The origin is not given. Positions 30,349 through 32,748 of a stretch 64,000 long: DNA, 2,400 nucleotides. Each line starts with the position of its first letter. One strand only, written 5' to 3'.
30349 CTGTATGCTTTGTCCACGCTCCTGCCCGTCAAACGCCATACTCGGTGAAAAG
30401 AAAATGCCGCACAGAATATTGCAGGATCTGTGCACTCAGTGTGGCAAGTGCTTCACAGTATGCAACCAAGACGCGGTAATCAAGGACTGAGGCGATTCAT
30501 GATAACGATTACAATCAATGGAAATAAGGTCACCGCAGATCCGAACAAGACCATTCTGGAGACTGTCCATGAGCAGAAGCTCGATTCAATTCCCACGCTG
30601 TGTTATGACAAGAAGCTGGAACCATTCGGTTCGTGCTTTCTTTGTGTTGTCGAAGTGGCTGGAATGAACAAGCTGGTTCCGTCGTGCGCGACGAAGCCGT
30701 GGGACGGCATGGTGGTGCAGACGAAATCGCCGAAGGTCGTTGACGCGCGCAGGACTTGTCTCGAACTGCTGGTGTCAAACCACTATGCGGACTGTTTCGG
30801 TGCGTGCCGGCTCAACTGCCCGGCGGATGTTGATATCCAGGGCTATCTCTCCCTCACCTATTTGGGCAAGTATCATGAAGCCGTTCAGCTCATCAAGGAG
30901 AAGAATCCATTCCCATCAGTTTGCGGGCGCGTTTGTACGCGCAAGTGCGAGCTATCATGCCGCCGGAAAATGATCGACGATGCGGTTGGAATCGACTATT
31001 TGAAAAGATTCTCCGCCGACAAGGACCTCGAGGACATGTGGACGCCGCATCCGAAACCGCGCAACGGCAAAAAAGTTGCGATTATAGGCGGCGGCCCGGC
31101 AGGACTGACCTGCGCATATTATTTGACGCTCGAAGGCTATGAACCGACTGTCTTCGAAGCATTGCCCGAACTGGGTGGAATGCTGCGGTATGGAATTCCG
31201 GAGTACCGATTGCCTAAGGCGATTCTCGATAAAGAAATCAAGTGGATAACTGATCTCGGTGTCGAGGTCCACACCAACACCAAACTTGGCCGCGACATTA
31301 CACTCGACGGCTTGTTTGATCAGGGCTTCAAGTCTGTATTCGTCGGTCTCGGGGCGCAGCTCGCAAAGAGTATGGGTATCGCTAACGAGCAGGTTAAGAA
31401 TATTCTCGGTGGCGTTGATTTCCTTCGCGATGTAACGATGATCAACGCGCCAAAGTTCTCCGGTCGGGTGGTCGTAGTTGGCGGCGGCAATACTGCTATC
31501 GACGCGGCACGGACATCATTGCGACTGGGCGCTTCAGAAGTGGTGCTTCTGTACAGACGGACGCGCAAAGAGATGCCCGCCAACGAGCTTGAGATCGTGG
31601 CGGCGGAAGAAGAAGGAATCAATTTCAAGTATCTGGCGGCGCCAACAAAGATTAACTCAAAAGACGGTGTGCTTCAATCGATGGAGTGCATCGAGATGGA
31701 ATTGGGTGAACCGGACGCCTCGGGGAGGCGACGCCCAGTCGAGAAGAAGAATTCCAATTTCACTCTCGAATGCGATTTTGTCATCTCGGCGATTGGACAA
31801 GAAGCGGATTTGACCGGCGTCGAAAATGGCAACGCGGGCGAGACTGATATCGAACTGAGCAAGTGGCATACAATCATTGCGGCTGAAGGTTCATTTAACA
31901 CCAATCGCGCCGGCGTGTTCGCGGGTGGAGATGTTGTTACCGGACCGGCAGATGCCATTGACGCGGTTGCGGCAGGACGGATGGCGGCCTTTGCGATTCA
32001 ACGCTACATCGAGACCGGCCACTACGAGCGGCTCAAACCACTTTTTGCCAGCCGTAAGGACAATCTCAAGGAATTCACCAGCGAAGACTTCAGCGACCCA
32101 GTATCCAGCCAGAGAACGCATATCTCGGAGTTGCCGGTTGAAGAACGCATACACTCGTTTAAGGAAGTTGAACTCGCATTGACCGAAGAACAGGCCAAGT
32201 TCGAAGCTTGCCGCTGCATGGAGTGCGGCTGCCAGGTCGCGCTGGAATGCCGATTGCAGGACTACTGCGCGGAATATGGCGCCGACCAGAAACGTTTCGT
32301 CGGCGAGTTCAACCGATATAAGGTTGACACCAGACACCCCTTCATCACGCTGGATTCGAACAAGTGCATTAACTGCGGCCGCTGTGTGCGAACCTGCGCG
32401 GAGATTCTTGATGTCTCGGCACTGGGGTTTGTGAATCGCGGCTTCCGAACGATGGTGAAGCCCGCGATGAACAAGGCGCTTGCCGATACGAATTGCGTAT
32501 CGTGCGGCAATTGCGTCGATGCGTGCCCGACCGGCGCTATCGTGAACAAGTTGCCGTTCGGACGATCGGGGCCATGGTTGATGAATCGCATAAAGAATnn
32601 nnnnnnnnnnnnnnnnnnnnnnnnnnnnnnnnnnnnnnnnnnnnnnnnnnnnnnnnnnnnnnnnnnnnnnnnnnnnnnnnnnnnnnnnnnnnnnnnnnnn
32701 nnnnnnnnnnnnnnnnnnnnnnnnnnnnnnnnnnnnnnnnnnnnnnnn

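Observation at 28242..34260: NuoE-like + NuoF-like + [2Fe-2S]-GltD-NuoG-like mega-fusion: candidate Stn/Nfn-type (possibly electron-bifurcating) NAD(P)H oxidoreductase, not a formate dehydrogenase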

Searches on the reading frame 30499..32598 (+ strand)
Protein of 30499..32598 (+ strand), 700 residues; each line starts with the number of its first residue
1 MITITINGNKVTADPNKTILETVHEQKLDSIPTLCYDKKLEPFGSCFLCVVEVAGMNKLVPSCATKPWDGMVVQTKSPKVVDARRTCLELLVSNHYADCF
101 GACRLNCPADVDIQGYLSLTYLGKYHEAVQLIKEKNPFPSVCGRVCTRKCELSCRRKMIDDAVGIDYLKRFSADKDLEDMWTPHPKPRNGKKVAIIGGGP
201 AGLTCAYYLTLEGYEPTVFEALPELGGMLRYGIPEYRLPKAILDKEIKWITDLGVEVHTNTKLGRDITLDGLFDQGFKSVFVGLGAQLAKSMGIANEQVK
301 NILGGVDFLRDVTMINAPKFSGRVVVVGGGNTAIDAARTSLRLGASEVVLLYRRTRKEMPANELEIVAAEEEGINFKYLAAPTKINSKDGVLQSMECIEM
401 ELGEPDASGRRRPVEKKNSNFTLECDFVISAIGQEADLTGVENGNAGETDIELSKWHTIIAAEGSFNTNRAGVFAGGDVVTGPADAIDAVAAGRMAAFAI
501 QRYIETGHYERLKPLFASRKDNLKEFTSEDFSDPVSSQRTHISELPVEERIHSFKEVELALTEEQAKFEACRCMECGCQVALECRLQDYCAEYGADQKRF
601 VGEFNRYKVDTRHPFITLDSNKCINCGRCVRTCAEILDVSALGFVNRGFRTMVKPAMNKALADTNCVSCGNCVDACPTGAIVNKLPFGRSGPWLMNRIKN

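Call 24: search_solved_structures(query=window:30499-32598:+, max_evalue=1e-60, show_alignments=3)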
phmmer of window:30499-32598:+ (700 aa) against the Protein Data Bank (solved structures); distinct sequences matched with E-value up to 1e-60: 8.
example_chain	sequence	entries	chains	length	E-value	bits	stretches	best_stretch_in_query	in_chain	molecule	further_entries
9bov_A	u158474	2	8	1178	5.1e-208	696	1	2-692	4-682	Molybdopterin oxidoreductase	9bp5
9n5u_A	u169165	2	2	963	2.4e-192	644.2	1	1-699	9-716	NfnA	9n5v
8oh5_C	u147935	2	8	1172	2.1e-187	627.9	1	2-685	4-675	Formate dehydrogenase-O, major subunit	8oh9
4ylf_B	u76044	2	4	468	9.3e-88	298.6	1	103-507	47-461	Dihydropyrimidine dehydrogenase subunit A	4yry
5jca_L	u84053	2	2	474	9.7e-84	285.3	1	101-505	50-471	NADH-dependent Ferredoxin:NADP Oxidoreductase (NfnI) subunit alpha | NADH-dependent Ferredoxin:NADP Oxidoreductase subunit alpha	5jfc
5vj7_A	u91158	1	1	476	5e-73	249.9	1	101-505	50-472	Oxidoreductase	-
6s6s_G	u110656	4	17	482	1.7e-70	241.5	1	103-505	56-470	Glutamate synthase [NADPH] small chain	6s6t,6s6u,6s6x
2vdc_G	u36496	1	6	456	1.6e-69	238.3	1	101-505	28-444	GLUTAMATE SYNTHASE [NADPH] SMALL CHAIN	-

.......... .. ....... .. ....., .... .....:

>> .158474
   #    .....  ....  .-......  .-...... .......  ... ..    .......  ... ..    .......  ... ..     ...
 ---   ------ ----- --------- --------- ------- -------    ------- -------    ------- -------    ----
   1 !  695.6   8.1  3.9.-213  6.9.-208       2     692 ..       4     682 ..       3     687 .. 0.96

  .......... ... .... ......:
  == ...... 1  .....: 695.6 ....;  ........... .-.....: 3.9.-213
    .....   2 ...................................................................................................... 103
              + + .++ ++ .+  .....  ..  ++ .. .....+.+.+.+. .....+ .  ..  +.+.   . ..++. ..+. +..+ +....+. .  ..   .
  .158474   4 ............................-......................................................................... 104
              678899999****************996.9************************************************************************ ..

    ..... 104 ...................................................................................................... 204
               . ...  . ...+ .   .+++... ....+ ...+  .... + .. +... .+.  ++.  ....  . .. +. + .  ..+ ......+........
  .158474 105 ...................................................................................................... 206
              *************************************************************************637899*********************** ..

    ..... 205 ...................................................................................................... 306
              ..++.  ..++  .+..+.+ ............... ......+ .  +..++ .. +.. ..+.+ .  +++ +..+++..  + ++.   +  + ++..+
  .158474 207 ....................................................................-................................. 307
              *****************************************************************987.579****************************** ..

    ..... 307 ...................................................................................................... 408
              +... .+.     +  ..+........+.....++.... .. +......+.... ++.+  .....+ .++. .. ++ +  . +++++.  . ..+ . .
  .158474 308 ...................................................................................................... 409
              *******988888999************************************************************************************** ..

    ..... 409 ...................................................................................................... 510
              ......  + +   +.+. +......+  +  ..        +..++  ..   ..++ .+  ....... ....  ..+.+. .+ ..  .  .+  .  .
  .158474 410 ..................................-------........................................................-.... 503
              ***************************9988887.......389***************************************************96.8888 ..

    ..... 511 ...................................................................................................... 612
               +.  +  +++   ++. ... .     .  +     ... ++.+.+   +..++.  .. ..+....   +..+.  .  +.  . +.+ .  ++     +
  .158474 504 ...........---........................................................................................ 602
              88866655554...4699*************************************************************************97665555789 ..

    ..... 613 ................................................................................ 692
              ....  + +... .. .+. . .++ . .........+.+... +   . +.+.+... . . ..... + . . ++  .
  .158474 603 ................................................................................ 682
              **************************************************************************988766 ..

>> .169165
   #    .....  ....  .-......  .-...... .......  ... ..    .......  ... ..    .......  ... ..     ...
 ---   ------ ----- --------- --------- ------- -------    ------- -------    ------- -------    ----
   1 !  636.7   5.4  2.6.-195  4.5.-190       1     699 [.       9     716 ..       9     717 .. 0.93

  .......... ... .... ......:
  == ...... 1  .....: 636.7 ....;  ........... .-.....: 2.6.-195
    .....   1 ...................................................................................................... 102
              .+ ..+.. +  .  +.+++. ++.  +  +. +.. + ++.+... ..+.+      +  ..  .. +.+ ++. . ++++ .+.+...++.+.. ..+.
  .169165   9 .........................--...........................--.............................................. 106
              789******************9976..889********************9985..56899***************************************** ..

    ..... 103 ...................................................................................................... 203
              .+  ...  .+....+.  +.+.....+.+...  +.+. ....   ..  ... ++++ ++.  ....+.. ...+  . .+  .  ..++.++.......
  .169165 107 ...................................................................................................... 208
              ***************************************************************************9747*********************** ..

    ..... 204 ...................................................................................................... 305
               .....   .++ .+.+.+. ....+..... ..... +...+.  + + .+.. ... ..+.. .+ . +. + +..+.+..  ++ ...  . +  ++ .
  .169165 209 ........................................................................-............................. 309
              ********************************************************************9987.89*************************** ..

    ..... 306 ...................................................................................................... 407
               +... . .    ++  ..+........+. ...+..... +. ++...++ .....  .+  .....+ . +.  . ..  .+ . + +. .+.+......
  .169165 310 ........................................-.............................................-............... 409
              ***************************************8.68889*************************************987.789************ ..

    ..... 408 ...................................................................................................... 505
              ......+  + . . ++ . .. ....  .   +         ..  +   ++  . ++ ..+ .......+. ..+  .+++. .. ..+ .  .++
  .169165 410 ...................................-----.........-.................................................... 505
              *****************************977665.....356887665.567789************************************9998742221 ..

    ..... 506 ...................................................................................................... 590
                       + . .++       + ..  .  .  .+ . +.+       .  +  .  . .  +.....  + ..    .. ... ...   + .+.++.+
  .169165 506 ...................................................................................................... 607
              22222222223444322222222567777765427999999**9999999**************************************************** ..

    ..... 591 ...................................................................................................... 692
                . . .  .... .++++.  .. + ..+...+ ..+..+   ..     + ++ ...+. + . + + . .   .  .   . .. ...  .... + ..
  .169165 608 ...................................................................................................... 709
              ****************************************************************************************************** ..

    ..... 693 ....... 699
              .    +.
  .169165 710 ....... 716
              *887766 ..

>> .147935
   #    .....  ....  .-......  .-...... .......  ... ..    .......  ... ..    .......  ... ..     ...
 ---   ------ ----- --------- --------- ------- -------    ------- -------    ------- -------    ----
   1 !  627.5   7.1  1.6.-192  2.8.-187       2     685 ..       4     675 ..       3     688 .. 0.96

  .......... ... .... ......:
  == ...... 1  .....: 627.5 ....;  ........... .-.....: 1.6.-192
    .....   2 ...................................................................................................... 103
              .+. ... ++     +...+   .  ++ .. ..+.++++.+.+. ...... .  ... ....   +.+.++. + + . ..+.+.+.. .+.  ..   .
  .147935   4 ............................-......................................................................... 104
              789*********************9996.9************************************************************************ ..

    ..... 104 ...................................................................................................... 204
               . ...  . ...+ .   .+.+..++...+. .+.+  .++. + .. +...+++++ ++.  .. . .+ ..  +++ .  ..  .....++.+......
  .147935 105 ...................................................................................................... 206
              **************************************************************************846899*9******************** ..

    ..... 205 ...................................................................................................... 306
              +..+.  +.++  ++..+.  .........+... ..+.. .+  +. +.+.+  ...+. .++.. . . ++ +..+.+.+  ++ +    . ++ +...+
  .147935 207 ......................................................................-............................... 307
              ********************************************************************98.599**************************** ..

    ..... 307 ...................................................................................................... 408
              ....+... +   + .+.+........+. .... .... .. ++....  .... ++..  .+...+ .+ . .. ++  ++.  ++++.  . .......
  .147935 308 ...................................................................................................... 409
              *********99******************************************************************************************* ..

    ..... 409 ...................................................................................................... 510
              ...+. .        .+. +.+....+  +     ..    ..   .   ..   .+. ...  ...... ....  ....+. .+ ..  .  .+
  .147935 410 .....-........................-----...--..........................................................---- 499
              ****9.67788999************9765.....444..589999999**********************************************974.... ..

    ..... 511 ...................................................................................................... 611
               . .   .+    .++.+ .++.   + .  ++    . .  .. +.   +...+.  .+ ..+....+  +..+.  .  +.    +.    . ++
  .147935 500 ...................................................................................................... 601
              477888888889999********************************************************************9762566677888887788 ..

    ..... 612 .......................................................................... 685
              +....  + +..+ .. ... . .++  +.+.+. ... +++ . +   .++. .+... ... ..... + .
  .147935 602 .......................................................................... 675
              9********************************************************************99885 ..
